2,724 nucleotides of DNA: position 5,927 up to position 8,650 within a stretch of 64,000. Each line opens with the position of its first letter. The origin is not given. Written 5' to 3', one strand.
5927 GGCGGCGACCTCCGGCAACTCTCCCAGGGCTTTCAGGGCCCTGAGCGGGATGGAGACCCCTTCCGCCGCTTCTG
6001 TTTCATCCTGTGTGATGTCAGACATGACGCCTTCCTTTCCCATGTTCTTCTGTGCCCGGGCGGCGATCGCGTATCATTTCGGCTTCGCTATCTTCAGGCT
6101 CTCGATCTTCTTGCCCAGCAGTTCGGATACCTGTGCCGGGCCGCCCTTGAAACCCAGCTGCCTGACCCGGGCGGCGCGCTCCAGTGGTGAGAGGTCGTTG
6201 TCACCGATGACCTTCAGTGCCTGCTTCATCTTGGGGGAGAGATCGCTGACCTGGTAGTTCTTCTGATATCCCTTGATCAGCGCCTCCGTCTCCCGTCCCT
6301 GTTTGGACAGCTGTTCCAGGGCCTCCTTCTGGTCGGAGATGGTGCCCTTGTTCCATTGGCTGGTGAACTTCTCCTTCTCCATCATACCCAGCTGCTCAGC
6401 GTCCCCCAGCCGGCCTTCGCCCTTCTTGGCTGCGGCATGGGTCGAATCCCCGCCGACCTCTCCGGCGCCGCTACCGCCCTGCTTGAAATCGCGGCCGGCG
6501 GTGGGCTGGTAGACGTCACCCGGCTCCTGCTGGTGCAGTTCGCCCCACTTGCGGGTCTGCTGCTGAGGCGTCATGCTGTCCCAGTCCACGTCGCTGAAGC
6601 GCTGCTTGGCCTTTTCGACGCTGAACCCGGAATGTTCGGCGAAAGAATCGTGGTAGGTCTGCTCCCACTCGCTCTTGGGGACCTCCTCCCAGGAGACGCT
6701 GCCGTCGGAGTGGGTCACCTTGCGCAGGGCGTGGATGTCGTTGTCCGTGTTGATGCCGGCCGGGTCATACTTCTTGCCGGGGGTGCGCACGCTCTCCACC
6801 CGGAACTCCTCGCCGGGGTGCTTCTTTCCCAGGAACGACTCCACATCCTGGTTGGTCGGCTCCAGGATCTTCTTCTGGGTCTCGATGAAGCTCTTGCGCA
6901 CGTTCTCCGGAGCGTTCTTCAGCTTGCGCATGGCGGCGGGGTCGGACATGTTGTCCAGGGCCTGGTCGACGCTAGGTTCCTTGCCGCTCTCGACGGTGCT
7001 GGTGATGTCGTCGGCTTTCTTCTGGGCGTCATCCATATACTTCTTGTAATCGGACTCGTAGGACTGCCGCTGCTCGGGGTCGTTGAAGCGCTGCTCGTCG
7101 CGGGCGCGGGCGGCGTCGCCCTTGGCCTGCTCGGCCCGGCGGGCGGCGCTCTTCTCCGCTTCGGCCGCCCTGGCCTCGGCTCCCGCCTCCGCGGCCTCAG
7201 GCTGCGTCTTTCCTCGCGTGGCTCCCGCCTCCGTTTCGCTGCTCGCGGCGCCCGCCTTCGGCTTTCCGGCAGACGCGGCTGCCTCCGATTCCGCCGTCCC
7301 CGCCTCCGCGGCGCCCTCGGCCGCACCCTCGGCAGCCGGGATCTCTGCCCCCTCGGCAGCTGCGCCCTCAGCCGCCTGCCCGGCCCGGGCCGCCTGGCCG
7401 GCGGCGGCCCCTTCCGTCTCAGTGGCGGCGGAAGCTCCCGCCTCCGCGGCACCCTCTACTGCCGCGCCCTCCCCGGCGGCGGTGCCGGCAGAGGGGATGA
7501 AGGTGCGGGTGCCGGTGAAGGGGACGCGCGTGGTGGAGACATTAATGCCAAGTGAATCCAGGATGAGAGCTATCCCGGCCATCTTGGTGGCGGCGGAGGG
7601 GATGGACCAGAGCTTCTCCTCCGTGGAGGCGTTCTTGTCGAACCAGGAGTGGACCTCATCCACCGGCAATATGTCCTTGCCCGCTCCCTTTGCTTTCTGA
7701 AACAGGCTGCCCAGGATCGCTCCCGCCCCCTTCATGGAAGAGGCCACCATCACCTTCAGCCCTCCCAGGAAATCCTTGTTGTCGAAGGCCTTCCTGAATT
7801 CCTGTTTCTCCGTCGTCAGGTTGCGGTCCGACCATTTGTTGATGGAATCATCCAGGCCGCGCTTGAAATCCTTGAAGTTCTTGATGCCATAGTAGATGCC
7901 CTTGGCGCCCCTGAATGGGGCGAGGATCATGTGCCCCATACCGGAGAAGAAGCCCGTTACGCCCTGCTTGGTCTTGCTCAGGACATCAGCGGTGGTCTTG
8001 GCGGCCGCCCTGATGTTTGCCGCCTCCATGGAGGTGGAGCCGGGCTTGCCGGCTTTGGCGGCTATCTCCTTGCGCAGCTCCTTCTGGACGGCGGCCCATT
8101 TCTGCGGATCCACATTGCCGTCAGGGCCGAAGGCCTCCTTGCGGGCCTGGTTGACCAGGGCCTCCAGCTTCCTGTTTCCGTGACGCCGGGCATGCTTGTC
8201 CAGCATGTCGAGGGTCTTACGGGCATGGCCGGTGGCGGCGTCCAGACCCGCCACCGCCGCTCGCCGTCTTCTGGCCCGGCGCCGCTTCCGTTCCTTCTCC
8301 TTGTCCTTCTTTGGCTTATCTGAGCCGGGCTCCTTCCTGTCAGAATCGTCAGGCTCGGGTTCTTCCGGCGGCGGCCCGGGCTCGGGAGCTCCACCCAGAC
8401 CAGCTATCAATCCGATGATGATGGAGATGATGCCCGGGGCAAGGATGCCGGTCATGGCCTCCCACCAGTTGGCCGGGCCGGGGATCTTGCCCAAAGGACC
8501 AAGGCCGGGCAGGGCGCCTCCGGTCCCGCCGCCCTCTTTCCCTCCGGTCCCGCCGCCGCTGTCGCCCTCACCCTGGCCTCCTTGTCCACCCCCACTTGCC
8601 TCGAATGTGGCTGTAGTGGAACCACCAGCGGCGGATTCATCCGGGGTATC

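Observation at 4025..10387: Uncharacterised five-gene membrane operon: Yip1 + 4-TM protein + giant toxin-like protein + two zinc-ribbon proteins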

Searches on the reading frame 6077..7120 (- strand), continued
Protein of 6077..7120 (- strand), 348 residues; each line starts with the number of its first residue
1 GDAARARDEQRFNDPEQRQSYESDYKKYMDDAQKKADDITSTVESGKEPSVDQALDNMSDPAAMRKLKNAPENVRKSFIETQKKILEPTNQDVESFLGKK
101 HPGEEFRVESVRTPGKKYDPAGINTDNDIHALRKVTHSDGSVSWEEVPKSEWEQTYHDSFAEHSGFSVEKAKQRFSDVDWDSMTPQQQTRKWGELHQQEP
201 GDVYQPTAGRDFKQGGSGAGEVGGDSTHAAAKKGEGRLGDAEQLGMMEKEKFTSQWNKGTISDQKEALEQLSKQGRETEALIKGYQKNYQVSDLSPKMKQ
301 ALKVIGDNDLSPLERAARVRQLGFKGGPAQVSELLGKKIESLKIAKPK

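Call 60: fold_search(model_id=the predicted structure, library=viral)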
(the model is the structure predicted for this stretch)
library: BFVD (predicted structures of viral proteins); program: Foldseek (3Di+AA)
matches with E <= 10: 365; with E <= 0.001: 0
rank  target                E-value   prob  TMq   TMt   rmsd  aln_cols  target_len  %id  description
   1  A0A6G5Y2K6            4.9e-02  0.16  0.12  0.09  28.4       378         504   12  (no name in the UniProt tables at hand)
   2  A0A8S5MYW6            3.8e-01  0.47  0.12  0.33  14.5       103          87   14  Uncharacterized protein [Siphoviridae sp. ctAUQ2]
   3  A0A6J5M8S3            5.5e-01  0.06  0.09  0.14  42.8       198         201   13  Uncharacterized protein [uncultured Caudovirales phage]
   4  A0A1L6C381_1          7.0e-01  0.04  0.09  0.03  30.4       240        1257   12  (no name in the UniProt tables at hand)
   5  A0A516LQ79            8.8e-01  0.11  0.11  0.11  14.3       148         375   17  (no name in the UniProt tables at hand)
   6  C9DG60                9.7e-01  0.41  0.15  0.21  10.0       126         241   12  Uncharacterized protein [Delftia phage PhiW-14]
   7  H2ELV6                9.7e-01  0.33  0.13  0.34  16.0        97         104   14  Uncharacterized protein [Pseudomonas phage Bf7]
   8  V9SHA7                9.7e-01  0.20  0.17  0.14  20.8       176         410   16  Putative ATPase [Tunisvirus fontaine2]
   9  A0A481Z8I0            1.0e+00  0.14  0.13  0.25  13.7       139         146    8  Uncharacterized protein [Pithovirus LCPAC304]
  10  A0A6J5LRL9            1.0e+00  0.06  0.11  0.11  24.2       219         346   14  Uncharacterized protein [uncultured Caudovirales phage]
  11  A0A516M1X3            1.1e+00  0.14  0.11  0.17  13.8       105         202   12  (no name in the UniProt tables at hand)
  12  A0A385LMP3            1.1e+00  0.10  0.10  0.05  18.6       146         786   14  (no name in the UniProt tables at hand)
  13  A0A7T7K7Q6            1.1e+00  0.10  0.13  0.21  14.7       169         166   11  (no name in the UniProt tables at hand)
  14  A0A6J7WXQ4            1.1e+00  0.10  0.20  0.16  22.9       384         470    8  Uncharacterized protein [uncultured Caudovirales phage]
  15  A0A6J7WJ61            1.2e+00  0.02  0.09  0.04  48.9       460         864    8  PA14 domain containing protein [uncultured Caudovirales phage]
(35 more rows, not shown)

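Call 67: list_cluster_members(proteins=[P0003, P0004, P0006, P0011, P0012, P0018, P0027, P0073, P0088, P0152])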
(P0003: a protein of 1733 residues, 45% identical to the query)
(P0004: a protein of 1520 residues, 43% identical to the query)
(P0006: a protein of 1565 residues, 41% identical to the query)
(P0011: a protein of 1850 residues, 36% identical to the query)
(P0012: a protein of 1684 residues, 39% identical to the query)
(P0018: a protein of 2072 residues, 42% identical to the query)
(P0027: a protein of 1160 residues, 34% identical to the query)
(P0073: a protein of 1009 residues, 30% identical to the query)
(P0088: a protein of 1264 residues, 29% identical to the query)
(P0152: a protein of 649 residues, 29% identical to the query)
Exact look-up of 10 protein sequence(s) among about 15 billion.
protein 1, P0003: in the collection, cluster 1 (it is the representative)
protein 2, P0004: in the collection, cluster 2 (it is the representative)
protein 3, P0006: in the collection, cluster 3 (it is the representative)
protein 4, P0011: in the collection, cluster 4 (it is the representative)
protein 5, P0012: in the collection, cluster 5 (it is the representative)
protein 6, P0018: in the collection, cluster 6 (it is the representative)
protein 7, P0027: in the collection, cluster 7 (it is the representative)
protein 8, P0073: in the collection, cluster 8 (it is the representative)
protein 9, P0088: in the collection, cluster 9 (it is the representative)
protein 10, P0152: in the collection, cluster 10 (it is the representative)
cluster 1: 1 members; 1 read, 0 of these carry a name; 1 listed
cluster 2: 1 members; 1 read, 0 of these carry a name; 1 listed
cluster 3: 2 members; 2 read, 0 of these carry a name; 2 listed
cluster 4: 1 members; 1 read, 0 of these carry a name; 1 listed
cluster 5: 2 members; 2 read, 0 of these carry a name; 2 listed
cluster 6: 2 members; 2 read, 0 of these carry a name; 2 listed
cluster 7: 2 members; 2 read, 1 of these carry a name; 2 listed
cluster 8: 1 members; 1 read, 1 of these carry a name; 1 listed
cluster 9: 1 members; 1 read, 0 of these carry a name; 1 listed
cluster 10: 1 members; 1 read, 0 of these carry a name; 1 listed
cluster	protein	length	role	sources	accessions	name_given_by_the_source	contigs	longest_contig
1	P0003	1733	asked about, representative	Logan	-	-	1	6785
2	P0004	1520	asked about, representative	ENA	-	-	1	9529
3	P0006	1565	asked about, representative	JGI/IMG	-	-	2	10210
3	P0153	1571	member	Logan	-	-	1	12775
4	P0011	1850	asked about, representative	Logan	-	-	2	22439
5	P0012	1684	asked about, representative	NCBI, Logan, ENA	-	-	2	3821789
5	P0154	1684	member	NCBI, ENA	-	-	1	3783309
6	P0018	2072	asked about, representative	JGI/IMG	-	-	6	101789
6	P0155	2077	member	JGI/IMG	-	-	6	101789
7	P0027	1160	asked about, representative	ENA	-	-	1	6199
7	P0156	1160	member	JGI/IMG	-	hypothetical protein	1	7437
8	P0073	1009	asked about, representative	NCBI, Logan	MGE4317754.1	MAG: hypothetical protein AB7E96_02515 [Deferribacterales bacterium]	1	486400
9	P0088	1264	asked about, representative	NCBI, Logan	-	-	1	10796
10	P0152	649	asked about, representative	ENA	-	-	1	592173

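Call 68: find_encoding_contigs(protein=P0152, flank=10000, max_places=1)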
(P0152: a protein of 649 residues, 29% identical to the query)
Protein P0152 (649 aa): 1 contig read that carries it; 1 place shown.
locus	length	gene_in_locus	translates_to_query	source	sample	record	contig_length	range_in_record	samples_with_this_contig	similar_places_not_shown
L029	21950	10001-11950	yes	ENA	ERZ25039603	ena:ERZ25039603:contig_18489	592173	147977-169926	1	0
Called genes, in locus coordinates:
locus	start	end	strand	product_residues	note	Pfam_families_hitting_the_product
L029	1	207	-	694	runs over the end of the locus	PF14537:Cytochrom_c3_2 (faint), PF09699:Paired_CXXCH_1 (weak), PF14522:Cytochrome_C7 (faint), PF09699:Paired_CXXCH_1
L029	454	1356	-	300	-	PF02588:YitT_membrane, PF10035:DUF2179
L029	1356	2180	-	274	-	PF02811:PHP (weak)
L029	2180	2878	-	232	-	PF03462:PCRF, PF00472:RF-1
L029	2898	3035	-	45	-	-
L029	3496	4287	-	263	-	PF07516:SecA_SW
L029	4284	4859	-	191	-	PF21090:P-loop_SecA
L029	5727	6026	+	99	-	-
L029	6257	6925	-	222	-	-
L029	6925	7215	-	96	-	-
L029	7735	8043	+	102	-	-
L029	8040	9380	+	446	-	-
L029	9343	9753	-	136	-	-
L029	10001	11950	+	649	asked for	-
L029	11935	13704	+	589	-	-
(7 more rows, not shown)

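Call 69: find_encoding_contigs(protein=P0027, flank=10000, max_places=2)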
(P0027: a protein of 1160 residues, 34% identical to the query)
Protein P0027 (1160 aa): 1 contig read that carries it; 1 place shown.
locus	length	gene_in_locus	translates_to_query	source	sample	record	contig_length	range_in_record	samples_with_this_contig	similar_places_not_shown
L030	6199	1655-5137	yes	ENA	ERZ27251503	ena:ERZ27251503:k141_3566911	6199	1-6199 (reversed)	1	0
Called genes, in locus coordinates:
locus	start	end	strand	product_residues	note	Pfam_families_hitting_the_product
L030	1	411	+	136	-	?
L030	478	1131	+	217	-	-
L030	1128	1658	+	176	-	-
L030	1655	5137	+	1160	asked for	-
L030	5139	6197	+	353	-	?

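Call 70: find_encoding_contigs(protein=P0018, flank=10000, max_places=1)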
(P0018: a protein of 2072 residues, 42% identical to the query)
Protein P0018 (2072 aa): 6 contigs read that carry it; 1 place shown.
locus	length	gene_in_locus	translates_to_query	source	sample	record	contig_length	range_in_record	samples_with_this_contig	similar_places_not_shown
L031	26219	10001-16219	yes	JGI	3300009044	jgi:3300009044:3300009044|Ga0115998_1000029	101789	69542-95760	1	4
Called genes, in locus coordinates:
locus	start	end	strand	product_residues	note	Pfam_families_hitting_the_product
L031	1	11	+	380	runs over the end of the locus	PF02771:Acyl-CoA_dh_N, PF02770:Acyl-CoA_dh_M, PF00441:Acyl-CoA_dh_1, PF08028:Acyl-CoA_dh_2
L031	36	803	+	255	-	PF00106:adh_short, PF01370:Epimerase (weak), PF08659:KR, PF13561:adh_short_C2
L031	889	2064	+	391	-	PF00108:Thiolase_N, PF00109:ketoacyl-synt (faint), PF22691:Thiolase_C_1, PF02803:Thiolase_C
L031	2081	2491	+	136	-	PF12172:zf-ChsH2, PF01796:OB_ChsH2_C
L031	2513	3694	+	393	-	PF02515:CoA_transf_3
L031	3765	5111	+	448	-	PF02550:AcetylCoA_hydro, PF13336:AcetylCoA_hyd_C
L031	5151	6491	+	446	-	PF02550:AcetylCoA_hydro, PF13336:AcetylCoA_hyd_C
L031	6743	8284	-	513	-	-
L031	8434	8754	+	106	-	-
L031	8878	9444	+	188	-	-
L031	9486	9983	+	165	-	-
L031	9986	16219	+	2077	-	-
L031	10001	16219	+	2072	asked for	-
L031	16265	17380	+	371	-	PF13240:Zn_Ribbon_1 (weak)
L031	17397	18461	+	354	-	-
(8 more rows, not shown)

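Call 72: search_protein_families(library=ncbifam, proteins=[L017:3639-4208:+, L017:4298-4792:+, L017:4820-11017:+, L017:10989-12161:+, L017:12179-13234:+, L017:13268-14518:+, L017:17101-17784:+, L017:1606-3180:-, L017:3291-3584:+, L007:1689-2228:+], max_evalue=0.01)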
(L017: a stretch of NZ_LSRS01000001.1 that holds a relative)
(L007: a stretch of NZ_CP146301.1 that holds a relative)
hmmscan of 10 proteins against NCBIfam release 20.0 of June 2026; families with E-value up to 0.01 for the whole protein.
L017:3639-4208:+ (189 aa): 0 families

L017:4298-4792:+ (164 aa): 0 families

L017:4820-11017:+ (2065 aa): 1 family
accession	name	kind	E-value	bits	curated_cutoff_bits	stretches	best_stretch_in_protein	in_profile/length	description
NF033900.0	T4SS_IcmE_DotG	equivalog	2.2e-12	45.9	750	3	726-893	539-706/1008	type IVB secretion system protein DotG/IcmE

L017:10989-12161:+ (390 aa): 1 family
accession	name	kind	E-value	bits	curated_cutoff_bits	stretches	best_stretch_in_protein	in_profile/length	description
NF045510.1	4Cys_prefix_kin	domain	0.003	17.8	24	0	380-390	16-26/26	4-Cys prefix domain-containing protein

L017:12179-13234:+ (351 aa): 4 families
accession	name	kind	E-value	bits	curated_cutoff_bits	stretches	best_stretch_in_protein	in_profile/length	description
NF049953.1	ribbon_DG_selen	exception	0.00047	20.1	130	1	3-45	4-46/172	zinc ribbon-containing (seleno)protein DG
NF001669.0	PRK00432.1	equivalog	0.0006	19.7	54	1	5-26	27-51/58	30S ribosomal protein S27ae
NF047723.1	TransFacS4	equivalog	0.0074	16.8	120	0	4-30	1-29/90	transcription factor S4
NF033761.1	gliding_GltJ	equivalog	0.008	15.3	450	0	35-150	312-421/671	adventurous gliding motility protein GltJ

L017:13268-14518:+ (416 aa): 0 families

L017:17101-17784:+ (227 aa): 0 families

L017:1606-3180:- (524 aa): 0 families

L017:3291-3584:+ (97 aa): 0 families

L007:1689-2228:+ (179 aa): 0 families

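Call 74: search_protein_families(library=pfam, alignment_id=A1, max_evalue=1)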
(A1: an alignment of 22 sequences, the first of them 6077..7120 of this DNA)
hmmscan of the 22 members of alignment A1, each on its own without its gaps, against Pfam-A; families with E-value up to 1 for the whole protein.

A. member 1, window:6077-7120:- (348 aa): 1 family
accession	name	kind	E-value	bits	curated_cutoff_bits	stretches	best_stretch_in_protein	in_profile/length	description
PF07361.16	Cytochrom_B562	-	0.011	16.8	30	1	9-60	41-92/102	Cytochrome b562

B. families by the number of members that match (of 22 scanned): 21 families
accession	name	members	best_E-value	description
PF24223.1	MrpH_C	1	0.0042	Fimbrial adhesin MrpH C-terminal domain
PF07361.16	Cytochrom_B562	1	0.011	Cytochrome b562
PF13220.11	DUF4028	1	0.013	Protein of unknown function (DUF4028)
PF15494.11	SRCR_2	1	0.042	Scavenger receptor cysteine-rich domain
PF21504.2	FLIC_barrel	1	0.051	Flagellin, barrel domain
PF17990.7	LodA_N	1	0.065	L-Lysine epsilon oxidase N-terminal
PF06945.18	DUF1289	1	0.067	Protein of unknown function (DUF1289)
PF20251.4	Big_14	1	0.068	Bacterial Ig-like domain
PF14974.11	P_C10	1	0.089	Protein C10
PF00586.29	AIRS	1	0.089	AIR synthase related protein, N-terminal domain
PF14748.11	P5CR_dimer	1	0.1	Pyrroline-5-carboxylate reductase dimerisation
PF08666.17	SAF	1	0.1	SAF domain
PF21190.3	Bbp16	1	0.11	Bbp16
PF03646.20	FlaG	1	0.14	FlaG protein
PF04231.19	Endonuclease_1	1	0.15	Endonuclease I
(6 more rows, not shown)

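Call 110: find_related_loci(query=A2, collection=viral_contigs, flank=10000)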
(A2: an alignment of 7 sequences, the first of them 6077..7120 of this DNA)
Query A2 (348 aa) in viral_contigs; peptide patterns used: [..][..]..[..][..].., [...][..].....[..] (x = any residue, [..] = any of these).
49 stretches matched a pattern, but none encodes a relative of the query by tblastn (E <= 1e-3).

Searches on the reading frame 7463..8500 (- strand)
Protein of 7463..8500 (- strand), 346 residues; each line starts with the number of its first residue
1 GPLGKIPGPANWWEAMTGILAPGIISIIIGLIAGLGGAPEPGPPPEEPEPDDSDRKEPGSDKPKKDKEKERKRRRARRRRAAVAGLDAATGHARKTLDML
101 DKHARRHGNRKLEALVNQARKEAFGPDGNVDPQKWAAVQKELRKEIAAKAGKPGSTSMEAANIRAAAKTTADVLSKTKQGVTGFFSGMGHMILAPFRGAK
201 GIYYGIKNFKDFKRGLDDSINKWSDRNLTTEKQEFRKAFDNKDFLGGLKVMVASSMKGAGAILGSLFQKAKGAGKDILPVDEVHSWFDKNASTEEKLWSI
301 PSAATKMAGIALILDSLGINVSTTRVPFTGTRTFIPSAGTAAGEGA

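Call 57: predict_structure(alignment_id=A4)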
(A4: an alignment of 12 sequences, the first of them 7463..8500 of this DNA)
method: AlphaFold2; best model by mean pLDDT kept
length: 346 residues; sequences in the alignment: 12
mean_pLDDT: 54.7   pTM: 0.27
mean pLDDT of the five models: 54.7, 52.3, 49.0, 48.8, 48.5
residues with pLDDT >= 90: 22; 70-90: 61; 50-70: 87; < 50: 176
segments of 3 or more residues with pLDDT < 50: 1-9, 34-62, 151-209, 211-213, 231-233, 241-271, 320-346
pLDDT, mean of each block of 10 residues (from residue 1): 41 52 56 45 44 42 61 61 66 89 87 92 87 90 81 37 36 38 37 34 39 50 52 48 40 32 40 59 76 70 65 55 37 32 34
secondary structure, 60 per line:
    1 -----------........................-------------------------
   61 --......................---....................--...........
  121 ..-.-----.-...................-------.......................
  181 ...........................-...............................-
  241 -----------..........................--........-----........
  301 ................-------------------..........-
elements in order: H12-35 H63-84 H88-107 H110-122 H132-150 H158-207 H209-239 H252-277 H280-287 H293-316 H336-345

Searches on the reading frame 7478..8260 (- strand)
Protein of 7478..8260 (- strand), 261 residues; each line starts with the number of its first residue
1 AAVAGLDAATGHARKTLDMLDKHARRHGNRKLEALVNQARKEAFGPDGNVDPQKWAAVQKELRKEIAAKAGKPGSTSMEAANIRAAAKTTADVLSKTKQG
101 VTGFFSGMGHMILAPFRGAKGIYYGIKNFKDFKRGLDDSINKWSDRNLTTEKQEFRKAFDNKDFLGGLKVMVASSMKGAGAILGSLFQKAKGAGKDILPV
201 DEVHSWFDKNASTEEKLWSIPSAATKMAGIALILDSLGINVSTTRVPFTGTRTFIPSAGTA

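Call 11: find_homologous_proteins(query=window:7478-8260:-)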
Query window:7478-8260:-: 1468 candidates shared short words with the query, none scored E <= 0.001.
